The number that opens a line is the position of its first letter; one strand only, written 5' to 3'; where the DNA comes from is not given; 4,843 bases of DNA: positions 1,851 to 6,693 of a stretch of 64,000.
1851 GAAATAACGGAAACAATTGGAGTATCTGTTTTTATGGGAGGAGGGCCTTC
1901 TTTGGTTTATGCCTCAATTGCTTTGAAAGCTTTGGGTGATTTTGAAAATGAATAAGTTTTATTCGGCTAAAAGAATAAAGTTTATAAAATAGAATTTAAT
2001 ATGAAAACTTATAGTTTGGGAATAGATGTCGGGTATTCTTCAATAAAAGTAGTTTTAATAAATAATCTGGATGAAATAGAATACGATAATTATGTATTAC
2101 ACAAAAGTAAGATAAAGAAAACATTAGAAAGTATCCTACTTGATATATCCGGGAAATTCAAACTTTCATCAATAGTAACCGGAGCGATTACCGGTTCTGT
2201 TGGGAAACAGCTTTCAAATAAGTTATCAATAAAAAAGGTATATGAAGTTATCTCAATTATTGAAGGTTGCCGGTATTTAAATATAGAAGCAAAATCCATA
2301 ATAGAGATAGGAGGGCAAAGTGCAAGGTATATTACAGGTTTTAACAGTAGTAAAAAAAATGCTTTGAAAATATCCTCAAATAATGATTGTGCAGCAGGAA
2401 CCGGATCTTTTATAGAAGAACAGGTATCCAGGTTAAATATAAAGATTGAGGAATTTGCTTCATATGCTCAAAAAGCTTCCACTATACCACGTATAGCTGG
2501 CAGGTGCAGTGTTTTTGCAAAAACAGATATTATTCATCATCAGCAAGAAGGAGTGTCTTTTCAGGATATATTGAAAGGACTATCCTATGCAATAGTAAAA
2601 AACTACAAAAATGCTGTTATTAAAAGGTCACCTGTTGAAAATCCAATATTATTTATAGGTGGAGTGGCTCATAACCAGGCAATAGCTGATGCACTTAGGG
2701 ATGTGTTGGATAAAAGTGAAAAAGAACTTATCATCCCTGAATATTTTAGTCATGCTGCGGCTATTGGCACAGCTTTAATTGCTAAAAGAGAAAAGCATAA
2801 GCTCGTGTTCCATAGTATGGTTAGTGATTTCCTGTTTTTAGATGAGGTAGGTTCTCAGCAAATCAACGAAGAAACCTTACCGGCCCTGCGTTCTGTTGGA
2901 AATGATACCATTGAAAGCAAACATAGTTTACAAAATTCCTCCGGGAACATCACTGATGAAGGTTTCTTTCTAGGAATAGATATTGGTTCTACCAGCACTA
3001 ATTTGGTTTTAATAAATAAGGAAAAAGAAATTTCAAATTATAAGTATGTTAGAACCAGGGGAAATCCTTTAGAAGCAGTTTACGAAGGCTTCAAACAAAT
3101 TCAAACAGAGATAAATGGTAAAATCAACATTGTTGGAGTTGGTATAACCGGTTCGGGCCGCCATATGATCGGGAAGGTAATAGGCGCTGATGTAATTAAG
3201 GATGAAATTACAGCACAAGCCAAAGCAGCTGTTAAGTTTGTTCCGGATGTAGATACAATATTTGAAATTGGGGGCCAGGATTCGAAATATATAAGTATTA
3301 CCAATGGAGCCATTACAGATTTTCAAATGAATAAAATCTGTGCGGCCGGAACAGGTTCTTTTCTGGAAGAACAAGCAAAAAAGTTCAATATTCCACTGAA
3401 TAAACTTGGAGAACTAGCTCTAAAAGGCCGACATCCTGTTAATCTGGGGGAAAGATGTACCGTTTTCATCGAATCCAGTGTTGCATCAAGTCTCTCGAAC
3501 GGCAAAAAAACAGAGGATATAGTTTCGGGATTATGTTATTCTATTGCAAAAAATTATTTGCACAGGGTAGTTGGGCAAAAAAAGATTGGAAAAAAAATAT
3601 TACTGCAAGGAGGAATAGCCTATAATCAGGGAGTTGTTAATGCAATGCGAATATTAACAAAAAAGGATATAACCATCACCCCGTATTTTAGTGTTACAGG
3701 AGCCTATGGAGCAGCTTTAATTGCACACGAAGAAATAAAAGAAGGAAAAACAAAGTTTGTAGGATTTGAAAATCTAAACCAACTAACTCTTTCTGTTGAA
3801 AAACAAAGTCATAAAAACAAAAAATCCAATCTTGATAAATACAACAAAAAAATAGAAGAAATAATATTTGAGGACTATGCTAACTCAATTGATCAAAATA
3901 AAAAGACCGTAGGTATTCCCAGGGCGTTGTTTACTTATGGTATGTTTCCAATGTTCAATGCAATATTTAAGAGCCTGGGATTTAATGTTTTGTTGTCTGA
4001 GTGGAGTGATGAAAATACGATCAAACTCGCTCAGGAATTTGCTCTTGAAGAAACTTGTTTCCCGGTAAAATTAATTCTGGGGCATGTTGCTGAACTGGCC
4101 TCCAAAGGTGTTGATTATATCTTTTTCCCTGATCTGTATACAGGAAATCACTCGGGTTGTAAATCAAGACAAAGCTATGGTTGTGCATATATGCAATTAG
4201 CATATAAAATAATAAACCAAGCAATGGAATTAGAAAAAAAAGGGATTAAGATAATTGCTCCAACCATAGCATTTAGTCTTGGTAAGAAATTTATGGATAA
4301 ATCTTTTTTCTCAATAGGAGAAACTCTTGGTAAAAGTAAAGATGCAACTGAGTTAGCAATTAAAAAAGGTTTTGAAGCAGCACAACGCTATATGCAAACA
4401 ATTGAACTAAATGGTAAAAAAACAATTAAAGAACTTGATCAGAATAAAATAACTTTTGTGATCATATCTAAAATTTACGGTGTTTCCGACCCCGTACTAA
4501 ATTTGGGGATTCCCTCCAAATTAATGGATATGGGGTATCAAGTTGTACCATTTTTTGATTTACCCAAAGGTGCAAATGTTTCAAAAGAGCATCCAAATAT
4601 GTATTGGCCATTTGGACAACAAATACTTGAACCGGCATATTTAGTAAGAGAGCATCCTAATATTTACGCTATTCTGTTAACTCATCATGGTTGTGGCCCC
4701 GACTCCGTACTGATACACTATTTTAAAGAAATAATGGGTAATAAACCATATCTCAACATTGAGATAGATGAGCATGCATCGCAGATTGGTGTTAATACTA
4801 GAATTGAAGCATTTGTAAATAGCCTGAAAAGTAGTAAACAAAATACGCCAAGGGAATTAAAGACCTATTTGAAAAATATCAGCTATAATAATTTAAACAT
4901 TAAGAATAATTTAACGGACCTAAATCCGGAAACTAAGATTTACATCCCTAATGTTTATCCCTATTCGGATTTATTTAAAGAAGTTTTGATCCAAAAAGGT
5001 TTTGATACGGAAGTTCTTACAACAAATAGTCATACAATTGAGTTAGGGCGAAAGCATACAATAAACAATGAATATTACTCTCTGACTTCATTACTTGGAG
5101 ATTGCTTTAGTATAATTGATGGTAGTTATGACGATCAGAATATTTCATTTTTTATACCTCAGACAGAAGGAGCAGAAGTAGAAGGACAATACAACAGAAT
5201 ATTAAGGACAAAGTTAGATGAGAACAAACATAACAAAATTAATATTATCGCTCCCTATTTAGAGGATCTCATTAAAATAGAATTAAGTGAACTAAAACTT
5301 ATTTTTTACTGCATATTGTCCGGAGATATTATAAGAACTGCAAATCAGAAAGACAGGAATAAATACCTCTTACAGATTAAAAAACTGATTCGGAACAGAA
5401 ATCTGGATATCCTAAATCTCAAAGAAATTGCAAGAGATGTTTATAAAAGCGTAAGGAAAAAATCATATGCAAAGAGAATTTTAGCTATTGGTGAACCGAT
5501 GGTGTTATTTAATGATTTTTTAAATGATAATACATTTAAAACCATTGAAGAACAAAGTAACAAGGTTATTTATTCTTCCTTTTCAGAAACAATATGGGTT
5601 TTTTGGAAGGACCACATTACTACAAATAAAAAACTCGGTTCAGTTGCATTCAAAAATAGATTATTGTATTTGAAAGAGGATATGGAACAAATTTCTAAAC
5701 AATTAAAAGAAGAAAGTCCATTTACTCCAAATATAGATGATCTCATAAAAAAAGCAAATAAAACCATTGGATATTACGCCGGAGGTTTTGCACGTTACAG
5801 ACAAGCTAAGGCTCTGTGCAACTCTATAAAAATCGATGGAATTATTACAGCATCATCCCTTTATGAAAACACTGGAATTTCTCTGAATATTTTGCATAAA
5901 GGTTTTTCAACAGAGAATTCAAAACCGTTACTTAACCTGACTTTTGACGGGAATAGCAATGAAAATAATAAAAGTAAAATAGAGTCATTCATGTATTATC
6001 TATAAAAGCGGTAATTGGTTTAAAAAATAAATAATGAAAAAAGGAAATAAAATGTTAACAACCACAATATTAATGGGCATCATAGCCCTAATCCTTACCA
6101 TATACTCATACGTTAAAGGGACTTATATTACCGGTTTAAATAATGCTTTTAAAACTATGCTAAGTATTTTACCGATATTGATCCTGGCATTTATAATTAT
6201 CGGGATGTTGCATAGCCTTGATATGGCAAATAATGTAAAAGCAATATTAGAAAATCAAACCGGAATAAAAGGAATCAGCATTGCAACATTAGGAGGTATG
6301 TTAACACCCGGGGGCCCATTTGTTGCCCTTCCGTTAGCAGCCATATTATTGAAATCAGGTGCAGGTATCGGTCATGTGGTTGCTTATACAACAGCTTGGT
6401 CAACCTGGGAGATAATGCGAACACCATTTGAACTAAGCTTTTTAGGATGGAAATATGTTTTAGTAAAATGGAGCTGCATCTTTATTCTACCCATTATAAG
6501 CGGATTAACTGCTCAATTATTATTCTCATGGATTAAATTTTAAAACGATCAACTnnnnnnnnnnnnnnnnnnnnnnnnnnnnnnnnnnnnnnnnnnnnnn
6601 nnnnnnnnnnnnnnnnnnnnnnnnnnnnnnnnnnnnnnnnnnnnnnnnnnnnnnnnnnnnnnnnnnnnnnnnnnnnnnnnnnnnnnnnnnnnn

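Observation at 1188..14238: Eleven-gene operon linking a HydG-like radical SAM enzyme to SufC/SufB-like proteins, a methyltransferase, an ABC exporter pair and a double-activase giant, with no hydrogenase genes nearby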

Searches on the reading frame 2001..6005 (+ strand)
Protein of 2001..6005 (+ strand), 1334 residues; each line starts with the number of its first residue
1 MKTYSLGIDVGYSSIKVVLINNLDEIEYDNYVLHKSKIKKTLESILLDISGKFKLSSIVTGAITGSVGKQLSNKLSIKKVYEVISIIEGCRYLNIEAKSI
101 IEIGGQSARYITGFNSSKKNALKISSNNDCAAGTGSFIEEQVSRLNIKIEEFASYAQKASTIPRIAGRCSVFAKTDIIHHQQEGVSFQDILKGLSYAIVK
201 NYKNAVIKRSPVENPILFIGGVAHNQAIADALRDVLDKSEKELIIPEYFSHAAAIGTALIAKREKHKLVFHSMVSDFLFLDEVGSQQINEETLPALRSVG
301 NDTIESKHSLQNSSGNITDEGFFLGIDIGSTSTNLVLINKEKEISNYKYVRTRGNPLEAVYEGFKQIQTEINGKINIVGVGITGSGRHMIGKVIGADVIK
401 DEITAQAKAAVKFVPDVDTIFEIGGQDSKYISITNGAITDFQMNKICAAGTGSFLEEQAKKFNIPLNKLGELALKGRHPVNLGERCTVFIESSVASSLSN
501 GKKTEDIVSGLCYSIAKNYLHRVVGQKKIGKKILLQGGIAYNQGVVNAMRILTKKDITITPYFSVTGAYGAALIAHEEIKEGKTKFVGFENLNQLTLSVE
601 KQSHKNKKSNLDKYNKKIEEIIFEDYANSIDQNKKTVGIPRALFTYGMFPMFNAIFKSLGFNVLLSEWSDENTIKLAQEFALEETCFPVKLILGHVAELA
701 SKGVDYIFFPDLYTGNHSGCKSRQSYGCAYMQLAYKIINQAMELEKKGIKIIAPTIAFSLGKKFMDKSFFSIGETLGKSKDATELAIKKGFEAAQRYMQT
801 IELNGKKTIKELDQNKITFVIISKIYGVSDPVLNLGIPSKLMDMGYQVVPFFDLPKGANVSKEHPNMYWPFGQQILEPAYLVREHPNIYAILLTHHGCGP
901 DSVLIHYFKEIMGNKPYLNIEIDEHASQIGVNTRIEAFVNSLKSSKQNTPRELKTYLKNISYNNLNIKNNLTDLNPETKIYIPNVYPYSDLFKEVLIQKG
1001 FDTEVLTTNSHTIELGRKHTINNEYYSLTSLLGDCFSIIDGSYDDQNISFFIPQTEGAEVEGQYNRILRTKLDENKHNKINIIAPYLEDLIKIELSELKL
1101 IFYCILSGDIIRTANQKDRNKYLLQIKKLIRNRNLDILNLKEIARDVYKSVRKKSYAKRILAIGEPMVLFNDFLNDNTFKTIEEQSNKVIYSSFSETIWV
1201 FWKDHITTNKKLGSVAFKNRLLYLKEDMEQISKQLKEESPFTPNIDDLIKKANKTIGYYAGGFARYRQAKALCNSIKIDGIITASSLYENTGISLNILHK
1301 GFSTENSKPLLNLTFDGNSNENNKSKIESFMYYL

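Call 3: search_protein_families(library=pfam, proteins=[window:2001-6005:+], max_evalue=0.01)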
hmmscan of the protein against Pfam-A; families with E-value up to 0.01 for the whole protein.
window:2001-6005:+ (1334 aa): 7 families
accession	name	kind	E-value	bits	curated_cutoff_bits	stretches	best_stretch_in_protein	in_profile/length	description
PF01869.26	BcrAD_BadFG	-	4.8e-73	246.4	31.5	2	324-575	1-271/271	BadF/BadG/BcrA/BcrD ATPase family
PF09989.15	DUF2229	-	3.4e-55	187.5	29.4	1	636-850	1-214/218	CoA enzyme activase uncharacterised domain (DUF2229)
PF06050.19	HGD-D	-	1.8e-06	28.2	28.4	1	881-942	278-342/342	2-hydroxyglutaryl-CoA dehydratase, D-component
PF05378.19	Hydant_A_N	-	1.1e-05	25.6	25.2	1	324-429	2-99/176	Hydantoinase/oxoprolinase N-terminal region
PF02782.22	FGGY_C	-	0.0001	22.6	27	0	214-261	151-194/198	FGGY family of carbohydrate kinases, C-terminal domain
PF00480.26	ROK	-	0.00054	20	22.9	1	324-386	2-68/294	ROK family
PF00370.27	FGGY_N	-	0.0089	16.1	28.8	0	323-349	2-28/245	FGGY family of carbohydrate kinases, N-terminal domain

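Call 5: search_protein_families(library=ncbifam, proteins=[window:2001-6005:+], max_evalue=0.001)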
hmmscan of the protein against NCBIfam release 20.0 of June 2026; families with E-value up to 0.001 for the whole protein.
window:2001-6005:+ (1334 aa): 10 families
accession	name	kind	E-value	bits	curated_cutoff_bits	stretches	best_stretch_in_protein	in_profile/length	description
TIGR00241.1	CoA_E_activ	domain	1.3e-90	303.3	125.4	2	324-574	3-248/248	acyl-CoA dehydratase activase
TIGR03286.1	methan_mark_15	hypoth_equivalog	3.6e-55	187.6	455.75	2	318-575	141-401/404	methanogenesis marker 15 protein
TIGR02259.1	benz_CoA_red_A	equivalog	3.5e-43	148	578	2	382-572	233-429/432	benzoyl-CoA reductase subunit A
TIGR02261.1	benz_CoA_red_D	equivalog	2.2e-35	122.1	312.85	2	5-259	3-260/262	benzoyl-CoA reductase subunit D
TIGR03192.1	benz_CoA_bzdQ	equivalog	7e-33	114.3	380.2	2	324-576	35-287/293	benzoyl-CoA reductase, bzd-type, subunit Q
NF009842.0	PRK13317.1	equivalog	2.9e-07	30.2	234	0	4-98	3-92/277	type II pantothenate kinase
TIGR01312.1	XylB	equivalog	2.3e-05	23.1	380.25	0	187-266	365-440/481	xylulokinase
NF050156.1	CapLactmsAlpCapA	equivalog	0.00037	18.9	1000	1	323-375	2-54/689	caprolactamase subunit alpha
TIGR02707.1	butyr_kinase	equivalog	0.0004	19.5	289.1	0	496-550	259-314/351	butyrate kinase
NF045551.1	GK_Pyrobac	equivalog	0.0007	19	500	0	323-384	2-57/294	ATP-dependent glucokinase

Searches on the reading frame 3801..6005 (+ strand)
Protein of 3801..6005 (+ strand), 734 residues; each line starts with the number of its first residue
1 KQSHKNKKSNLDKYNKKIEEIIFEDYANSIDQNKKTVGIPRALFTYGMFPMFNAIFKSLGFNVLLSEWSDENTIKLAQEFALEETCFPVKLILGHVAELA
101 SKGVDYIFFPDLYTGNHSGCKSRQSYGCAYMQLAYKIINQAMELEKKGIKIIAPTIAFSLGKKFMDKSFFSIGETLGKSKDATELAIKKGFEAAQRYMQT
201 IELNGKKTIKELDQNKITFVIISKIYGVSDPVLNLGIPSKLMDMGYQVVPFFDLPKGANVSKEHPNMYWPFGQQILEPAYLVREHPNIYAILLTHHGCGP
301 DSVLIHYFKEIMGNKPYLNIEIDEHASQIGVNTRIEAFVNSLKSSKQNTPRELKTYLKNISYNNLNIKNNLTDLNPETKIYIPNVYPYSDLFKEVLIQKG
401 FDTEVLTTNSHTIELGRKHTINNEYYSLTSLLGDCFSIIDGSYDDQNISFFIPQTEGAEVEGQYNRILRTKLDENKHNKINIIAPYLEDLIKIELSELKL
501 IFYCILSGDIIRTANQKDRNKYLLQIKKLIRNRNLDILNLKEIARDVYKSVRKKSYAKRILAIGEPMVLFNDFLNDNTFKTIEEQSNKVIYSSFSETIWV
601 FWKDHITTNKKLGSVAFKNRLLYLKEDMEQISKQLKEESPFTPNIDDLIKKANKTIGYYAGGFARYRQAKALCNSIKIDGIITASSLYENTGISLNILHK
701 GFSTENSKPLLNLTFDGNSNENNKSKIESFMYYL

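Call 93: search_solved_structures(query=window:3801-6005:+, max_evalue=0.01)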
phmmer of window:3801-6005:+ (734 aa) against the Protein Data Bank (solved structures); distinct sequences matched with E-value up to 0.01: 0.

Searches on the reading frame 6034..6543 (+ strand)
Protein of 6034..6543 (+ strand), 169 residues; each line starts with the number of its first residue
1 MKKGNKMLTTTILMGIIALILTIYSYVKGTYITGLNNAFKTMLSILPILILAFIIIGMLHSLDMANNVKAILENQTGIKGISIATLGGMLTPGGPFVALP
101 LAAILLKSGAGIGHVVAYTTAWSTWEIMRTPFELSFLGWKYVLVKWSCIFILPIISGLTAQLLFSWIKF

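Call 3: search_protein_families(library=pfam, proteins=[window:6034-6543:+], max_evalue=0.01)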
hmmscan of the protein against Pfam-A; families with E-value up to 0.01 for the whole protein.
window:6034-6543:+ (169 aa): 1 family
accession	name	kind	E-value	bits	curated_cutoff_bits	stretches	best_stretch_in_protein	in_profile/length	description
PF03773.19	ArsP_1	-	5.4e-11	42.6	32.3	1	42-163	13-134/294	Predicted permease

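Call 5: search_protein_families(library=ncbifam, proteins=[window:6034-6543:+], max_evalue=0.001)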
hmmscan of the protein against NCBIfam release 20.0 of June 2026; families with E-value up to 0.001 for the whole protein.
window:6034-6543:+ (169 aa): 1 family
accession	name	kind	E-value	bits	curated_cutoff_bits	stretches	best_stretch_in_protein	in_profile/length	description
NF040736.1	efflux_SaoE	equivalog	3.9e-06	26.4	325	1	39-161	12-133/352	efflux transporter SaoE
